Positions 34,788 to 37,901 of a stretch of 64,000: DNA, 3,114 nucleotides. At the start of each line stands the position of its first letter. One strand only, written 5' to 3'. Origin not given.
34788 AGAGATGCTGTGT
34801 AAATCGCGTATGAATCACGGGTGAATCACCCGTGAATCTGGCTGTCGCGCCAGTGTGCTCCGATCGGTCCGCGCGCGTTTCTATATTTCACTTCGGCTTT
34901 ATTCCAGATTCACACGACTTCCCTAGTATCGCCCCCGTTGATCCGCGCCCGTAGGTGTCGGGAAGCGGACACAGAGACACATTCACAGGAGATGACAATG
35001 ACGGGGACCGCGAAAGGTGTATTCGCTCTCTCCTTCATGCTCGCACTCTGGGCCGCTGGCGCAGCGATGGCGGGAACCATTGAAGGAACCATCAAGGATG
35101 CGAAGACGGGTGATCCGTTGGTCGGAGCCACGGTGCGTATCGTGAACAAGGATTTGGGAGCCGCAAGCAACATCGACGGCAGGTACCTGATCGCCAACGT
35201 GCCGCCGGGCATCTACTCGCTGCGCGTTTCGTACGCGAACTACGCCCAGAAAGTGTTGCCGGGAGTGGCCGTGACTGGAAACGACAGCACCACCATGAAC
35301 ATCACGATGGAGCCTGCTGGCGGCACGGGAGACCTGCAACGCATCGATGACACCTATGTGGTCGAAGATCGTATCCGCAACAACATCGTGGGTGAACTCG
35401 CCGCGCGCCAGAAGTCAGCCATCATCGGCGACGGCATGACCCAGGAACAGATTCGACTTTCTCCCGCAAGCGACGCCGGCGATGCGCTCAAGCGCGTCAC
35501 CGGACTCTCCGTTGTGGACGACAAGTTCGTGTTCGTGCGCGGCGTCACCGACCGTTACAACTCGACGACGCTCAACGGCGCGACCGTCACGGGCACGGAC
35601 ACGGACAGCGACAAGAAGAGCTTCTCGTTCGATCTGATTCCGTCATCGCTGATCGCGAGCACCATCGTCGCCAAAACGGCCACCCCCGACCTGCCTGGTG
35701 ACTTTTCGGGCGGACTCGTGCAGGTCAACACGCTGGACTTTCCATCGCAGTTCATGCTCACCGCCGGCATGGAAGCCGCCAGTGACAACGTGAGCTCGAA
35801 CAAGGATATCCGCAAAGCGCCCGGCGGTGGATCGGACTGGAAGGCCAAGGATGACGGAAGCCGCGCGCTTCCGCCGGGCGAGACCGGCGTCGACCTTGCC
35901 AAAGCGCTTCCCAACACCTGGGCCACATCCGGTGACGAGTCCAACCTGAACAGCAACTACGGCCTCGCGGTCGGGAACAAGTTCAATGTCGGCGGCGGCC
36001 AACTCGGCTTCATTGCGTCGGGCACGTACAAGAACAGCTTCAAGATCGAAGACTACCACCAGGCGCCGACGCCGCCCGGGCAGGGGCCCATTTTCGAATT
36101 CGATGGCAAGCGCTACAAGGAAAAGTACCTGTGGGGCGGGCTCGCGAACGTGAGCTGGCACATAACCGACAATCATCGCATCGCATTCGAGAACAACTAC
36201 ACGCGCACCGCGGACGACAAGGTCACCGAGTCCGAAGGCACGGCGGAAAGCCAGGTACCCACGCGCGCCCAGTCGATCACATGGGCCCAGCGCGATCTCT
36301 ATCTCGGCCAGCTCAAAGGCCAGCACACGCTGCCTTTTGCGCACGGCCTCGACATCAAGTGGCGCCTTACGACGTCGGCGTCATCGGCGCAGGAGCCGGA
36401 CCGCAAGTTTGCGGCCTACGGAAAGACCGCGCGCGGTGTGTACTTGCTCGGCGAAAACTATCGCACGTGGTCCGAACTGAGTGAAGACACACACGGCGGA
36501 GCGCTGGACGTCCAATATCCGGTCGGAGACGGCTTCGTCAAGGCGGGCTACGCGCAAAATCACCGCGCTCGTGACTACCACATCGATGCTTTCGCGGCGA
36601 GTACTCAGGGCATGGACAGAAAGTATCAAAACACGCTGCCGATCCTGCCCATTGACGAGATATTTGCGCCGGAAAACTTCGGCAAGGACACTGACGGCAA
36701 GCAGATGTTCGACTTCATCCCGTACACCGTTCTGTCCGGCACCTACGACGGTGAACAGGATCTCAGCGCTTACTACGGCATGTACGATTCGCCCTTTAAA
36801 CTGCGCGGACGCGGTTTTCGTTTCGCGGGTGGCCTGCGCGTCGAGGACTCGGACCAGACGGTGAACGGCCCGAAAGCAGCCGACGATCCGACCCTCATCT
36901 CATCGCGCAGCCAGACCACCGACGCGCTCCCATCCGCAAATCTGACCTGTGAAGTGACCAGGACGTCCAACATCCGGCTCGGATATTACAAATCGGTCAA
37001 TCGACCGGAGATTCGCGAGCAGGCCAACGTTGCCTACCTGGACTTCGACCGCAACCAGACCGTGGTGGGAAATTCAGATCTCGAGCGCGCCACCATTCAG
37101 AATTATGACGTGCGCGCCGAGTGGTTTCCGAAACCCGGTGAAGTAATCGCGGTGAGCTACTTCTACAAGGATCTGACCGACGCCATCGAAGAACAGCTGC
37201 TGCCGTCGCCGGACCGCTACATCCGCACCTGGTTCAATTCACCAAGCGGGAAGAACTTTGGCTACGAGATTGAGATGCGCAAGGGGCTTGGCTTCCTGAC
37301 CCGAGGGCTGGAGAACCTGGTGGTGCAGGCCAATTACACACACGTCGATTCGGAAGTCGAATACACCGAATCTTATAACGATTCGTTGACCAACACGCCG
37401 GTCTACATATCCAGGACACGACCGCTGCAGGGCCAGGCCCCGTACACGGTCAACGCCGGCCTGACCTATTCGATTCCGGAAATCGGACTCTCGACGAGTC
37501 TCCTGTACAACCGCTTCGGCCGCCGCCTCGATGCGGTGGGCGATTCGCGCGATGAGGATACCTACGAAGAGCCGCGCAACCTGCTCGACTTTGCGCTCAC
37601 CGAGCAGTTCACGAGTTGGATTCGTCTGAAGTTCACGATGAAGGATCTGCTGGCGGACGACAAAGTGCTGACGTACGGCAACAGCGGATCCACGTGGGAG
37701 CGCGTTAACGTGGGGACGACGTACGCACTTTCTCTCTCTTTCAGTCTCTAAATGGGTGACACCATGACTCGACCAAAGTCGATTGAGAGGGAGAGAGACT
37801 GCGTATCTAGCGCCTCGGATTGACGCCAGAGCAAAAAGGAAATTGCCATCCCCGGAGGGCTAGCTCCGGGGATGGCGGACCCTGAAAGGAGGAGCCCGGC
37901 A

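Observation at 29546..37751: TonB2/Ttp-type six-gene energiser cluster divergent from a CarbopepD-type TonB-dependent receptor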

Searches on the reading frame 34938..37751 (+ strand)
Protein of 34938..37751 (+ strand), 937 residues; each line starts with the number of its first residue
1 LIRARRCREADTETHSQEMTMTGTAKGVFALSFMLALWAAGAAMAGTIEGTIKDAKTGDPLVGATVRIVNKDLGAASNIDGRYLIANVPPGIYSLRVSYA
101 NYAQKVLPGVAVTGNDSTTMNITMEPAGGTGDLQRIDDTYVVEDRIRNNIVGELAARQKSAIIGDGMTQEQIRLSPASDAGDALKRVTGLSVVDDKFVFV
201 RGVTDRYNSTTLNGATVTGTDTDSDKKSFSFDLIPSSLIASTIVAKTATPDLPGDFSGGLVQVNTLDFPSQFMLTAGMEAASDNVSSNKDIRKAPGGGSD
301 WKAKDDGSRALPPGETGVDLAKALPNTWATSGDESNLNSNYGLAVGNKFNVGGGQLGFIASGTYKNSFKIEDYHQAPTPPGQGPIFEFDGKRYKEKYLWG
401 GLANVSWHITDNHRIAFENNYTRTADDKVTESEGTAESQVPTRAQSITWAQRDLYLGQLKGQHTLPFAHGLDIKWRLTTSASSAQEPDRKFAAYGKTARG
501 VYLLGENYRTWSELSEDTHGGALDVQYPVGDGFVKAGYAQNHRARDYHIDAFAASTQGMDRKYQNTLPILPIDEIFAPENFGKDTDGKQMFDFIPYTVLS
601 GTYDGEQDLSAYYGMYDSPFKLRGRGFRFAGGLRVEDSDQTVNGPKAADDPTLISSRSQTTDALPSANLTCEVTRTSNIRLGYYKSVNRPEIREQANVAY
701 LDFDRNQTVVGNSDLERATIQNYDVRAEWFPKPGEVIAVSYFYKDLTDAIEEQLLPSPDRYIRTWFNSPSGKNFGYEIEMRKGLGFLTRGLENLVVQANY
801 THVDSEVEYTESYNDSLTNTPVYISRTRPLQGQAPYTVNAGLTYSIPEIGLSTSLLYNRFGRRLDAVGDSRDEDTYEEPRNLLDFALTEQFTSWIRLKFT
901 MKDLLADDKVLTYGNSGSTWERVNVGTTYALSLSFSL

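Call 4: search_protein_families(library=pfam, proteins=[window:34938-37751:+], max_evalue=0.01)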
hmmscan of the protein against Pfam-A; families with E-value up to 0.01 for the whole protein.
window:34938-37751:+ (937 aa): 3 families
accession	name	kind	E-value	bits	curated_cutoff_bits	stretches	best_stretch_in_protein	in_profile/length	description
PF13620.12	CarboxypepD_reg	-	1.3e-17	64.3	32.3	1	47-125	1-82/82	Carboxypeptidase regulatory-like domain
PF13715.12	CarbopepD_reg_2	-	2.6e-13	50.2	32.2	1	48-125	1-77/88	CarboxypepD_reg-like domain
PF07715.20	Plug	-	3.7e-07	31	23.9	1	167-254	12-100/107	TonB-dependent Receptor Plug Domain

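Call 5: search_protein_families(library=ncbifam, proteins=[window:34938-37751:+], max_evalue=0.01)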
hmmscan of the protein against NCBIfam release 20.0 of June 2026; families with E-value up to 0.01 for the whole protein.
window:34938-37751:+ (937 aa): 2 families
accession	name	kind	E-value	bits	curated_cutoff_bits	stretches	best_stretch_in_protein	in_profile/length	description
TIGR01782.1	TonB-Xanth-Caul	subfamily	9.6e-67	226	310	2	398-936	323-867/868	TonB-dependent receptor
TIGR04056.1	OMP_RagA_SusC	subfamily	7.3e-10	37.8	368.25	1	47-127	2-74/981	SusC/RagA family TonB-linked outer membrane protein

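Call 60: search_solved_structures(query=window:34992-37751:+, max_evalue=0.001)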
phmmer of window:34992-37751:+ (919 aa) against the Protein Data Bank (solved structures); distinct sequences matched with E-value up to 0.001: 0.

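Call 109: search_dna_similar(query=window:34998-37751:+, collection=plasmids, mode=protein, max_rows=40, max_evalue=1e-20)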
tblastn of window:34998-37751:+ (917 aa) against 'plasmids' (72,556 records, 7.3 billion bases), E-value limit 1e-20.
Records with a match: 22; places in all: 22; records where one place covers at least 80% of the query: 8.
Best place of each record, by identity: <60% 22.
By first word of the organism name: Pseudoalteromonas 14; Parabacteroides 1; Hymenobacter 1; Phocaeicola 1; Alteromonas 1; Aureibacter 1; Indioceanicola 1; Bacteroides 1; Sphingomonas 1.
By predicted mobility (MOB-suite, as given by PLSDB): non-mobilizable 22.
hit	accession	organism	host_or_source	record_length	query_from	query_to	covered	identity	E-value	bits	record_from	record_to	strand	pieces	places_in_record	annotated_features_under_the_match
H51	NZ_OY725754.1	Parabacteroides distasonis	-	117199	27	885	94%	29.8%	4e-91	325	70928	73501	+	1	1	TonB-dependent receptor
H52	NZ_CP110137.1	Hymenobacter sp. YIM 151858-1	whole organism,soil sample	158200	27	916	97%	27.5%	1e-83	303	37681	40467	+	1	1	TonB-dependent receptor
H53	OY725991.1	Phocaeicola massiliensis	-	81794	27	887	94%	27.8%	2e-85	308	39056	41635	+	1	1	none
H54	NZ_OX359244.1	Alteromonas macleodii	-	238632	116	917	87%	28.0%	1e-62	239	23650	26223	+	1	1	TonB-dependent receptor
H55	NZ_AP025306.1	Aureibacter tunicatorum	-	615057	27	885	94%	25.8%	1e-51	205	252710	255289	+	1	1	TonB-dependent receptor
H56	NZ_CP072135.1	Pseudoalteromonas xiamenensis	mangrove sediment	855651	112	888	84%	27.5%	3e-46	214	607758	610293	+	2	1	TonB-dependent receptor (x2)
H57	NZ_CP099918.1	Pseudoalteromonas xiamenensis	Anadara tuberculosa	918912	112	888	85%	27.3%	1e-51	206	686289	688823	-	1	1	TonB-dependent receptor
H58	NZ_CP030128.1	Indioceanicola profundi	sediment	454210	137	894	83%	25.0%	1e-45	186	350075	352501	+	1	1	TonB-dependent receptor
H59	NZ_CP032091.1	Pseudoalteromonas donghaensis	cell culture,seawater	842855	100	788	75%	25.7%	3e-48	195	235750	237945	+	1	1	TonB-dependent receptor plug domain-containing protein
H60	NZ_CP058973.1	Pseudoalteromonas sp. JSTW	cell culture,marine sediment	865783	100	788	75%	25.7%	4e-48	194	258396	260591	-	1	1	TonB-dependent receptor plug domain-containing protein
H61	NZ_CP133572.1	Pseudoalteromonas sp. HL-AS2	sediment core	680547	233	917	75%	25.8%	3e-32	144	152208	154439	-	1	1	TonB-dependent receptor plug domain-containing protein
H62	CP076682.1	Pseudoalteromonas shioyasakiensis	isolated microorganism,Ocean water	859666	100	788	75%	25.4%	1e-47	192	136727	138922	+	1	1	TonB-dependent receptor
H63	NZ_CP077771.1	Pseudoalteromonas shioyasakiensis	Haliotis discus hannai,plate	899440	100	788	75%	25.4%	3e-47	192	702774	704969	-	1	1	TonB-dependent receptor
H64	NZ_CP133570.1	Pseudoalteromonas sp. HL-AS1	sediment core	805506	125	788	72%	25.7%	2e-47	192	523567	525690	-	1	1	TonB-dependent receptor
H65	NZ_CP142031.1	Pseudoalteromonas sp. CuT4-3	whole organism,deep-sea sediment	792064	122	788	73%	25.6%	1e-45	186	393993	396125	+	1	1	TonB-dependent receptor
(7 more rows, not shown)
